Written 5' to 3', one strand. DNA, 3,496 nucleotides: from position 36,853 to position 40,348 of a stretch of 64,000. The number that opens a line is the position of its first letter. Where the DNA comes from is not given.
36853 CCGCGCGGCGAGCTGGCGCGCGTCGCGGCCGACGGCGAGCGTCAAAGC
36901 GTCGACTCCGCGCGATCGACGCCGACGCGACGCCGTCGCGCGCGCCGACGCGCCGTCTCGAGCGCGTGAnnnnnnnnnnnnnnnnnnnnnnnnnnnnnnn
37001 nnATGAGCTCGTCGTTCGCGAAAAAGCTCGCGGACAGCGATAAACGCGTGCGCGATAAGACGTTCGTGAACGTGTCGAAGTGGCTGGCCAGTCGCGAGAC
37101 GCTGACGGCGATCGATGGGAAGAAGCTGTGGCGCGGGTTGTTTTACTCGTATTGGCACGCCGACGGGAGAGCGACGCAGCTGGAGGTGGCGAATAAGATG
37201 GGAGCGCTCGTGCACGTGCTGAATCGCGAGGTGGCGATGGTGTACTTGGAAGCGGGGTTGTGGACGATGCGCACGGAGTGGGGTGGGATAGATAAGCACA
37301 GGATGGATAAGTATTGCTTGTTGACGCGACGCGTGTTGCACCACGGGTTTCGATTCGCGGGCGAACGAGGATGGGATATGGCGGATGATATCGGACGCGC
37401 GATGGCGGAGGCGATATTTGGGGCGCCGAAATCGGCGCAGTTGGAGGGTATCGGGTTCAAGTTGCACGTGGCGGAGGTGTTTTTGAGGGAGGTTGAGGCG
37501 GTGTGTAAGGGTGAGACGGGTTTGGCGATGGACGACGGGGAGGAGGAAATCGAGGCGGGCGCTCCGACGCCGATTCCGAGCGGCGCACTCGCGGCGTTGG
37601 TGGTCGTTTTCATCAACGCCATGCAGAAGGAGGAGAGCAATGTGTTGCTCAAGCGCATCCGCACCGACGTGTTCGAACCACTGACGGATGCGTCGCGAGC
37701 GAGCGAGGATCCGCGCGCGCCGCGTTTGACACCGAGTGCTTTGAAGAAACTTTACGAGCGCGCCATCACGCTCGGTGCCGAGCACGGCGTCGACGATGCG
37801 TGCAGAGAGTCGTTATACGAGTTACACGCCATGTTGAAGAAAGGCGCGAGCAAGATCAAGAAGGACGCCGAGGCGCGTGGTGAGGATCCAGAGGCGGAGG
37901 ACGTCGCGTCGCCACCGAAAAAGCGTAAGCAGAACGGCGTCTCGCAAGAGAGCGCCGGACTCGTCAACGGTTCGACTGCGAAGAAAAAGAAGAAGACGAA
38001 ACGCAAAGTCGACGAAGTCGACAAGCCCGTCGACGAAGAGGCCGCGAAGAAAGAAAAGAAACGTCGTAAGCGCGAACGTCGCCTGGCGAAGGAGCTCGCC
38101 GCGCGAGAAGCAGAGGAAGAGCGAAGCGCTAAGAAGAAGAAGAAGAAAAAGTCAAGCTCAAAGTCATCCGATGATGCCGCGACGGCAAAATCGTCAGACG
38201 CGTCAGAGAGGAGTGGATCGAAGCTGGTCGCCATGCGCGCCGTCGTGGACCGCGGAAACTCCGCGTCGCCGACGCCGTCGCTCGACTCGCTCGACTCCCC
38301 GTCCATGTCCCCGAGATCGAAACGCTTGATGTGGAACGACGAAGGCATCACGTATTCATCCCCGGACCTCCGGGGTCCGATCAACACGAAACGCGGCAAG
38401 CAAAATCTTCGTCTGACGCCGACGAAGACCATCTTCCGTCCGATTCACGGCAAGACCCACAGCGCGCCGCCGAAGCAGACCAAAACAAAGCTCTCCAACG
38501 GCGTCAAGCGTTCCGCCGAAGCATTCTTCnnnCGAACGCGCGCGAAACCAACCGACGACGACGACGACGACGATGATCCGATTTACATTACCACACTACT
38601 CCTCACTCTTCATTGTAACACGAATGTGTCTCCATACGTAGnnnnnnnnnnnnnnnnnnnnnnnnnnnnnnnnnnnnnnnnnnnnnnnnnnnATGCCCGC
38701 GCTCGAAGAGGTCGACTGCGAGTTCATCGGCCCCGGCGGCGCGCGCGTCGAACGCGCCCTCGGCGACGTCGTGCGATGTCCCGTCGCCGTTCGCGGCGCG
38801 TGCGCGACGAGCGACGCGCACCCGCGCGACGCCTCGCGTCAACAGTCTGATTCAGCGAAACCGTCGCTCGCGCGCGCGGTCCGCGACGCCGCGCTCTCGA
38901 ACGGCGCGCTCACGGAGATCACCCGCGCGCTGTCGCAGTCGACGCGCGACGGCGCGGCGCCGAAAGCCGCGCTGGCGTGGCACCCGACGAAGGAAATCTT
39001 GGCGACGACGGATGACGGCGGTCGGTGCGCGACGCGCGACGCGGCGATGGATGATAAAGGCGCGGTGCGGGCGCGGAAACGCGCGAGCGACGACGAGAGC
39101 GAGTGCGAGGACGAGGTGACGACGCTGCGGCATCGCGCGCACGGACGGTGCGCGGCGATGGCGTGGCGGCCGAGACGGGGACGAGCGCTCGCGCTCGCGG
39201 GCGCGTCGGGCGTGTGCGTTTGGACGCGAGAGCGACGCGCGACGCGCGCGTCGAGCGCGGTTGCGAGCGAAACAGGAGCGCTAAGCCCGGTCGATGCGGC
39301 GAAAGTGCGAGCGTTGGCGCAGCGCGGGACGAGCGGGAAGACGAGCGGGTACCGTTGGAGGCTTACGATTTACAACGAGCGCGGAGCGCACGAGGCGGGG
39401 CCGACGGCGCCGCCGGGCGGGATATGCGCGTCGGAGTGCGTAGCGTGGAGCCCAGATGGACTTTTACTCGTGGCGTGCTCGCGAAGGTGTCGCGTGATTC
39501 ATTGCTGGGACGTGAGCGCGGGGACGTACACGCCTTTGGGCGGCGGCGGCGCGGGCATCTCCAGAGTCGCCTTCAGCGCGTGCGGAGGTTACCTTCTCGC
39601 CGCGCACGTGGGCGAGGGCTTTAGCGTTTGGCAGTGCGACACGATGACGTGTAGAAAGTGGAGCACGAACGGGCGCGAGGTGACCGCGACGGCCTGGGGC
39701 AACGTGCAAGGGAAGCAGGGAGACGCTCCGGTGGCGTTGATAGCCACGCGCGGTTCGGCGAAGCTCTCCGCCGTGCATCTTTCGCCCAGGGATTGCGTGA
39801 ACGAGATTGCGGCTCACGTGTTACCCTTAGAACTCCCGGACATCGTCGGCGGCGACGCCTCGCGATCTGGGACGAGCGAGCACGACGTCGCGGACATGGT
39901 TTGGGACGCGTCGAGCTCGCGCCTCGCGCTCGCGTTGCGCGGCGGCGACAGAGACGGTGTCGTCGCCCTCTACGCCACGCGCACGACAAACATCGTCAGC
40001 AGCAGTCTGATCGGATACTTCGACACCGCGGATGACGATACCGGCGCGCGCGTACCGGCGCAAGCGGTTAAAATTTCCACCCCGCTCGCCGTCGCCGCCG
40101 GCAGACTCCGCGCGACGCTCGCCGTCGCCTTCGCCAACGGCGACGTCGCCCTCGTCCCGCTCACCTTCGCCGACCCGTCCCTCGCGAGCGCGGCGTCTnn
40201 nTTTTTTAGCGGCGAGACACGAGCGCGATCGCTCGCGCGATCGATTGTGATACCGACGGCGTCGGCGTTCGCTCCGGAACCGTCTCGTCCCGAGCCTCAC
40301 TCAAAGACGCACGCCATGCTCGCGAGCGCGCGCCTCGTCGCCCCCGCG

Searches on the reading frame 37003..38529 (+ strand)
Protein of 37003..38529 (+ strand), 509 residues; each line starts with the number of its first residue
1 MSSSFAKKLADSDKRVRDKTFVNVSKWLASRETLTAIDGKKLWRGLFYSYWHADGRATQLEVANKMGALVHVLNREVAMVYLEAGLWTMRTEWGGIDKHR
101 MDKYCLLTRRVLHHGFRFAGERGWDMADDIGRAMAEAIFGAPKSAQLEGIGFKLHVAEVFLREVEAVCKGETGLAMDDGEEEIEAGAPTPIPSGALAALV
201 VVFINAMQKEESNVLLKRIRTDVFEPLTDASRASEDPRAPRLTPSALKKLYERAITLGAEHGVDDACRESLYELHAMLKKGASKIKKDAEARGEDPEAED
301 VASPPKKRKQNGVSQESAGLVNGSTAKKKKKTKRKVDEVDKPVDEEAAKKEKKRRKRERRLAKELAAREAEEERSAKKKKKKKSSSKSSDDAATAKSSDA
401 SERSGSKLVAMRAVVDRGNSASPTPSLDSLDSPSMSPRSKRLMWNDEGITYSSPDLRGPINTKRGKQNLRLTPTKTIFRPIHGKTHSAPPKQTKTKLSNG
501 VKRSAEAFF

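Call 40: search_protein_families(library=pfam, proteins=[window:37003-38529:+], max_evalue=0.0001)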
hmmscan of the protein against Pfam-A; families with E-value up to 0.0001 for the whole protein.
window:37003-38529:+ (509 aa): 1 family
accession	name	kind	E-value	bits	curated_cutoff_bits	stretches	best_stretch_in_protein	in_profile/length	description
PF05997.17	Nop52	-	2.9e-51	175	27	1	2-236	3-225/259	Nucleolar protein,Nop52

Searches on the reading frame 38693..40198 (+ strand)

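Call 40: search_protein_families(library=pfam, proteins=[window:38693-40198:+], max_evalue=0.0001)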
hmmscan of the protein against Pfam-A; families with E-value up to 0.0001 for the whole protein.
window:38693-40198:+ (502 aa): 4 families
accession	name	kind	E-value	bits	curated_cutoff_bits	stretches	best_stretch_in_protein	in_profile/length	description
PF25460.1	Beta-prop_Aladin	-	4.7e-31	108.6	171.1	2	248-436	114-295/340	Aladin seven-bladed propeller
PF24817.1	WD40_WDHD1_1st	-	7.2e-10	39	109.9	0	289-336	225-274/291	WDHD1 first WD40 domain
PF25174.1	Beta-prop_THOC3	-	2.7e-09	36.9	305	1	248-338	50-140/272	THOC3 beta-propeller domain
PF24814.1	WD40_Prp19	-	1e-05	25.2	320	1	244-314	135-205/281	Prp19 WD40 domain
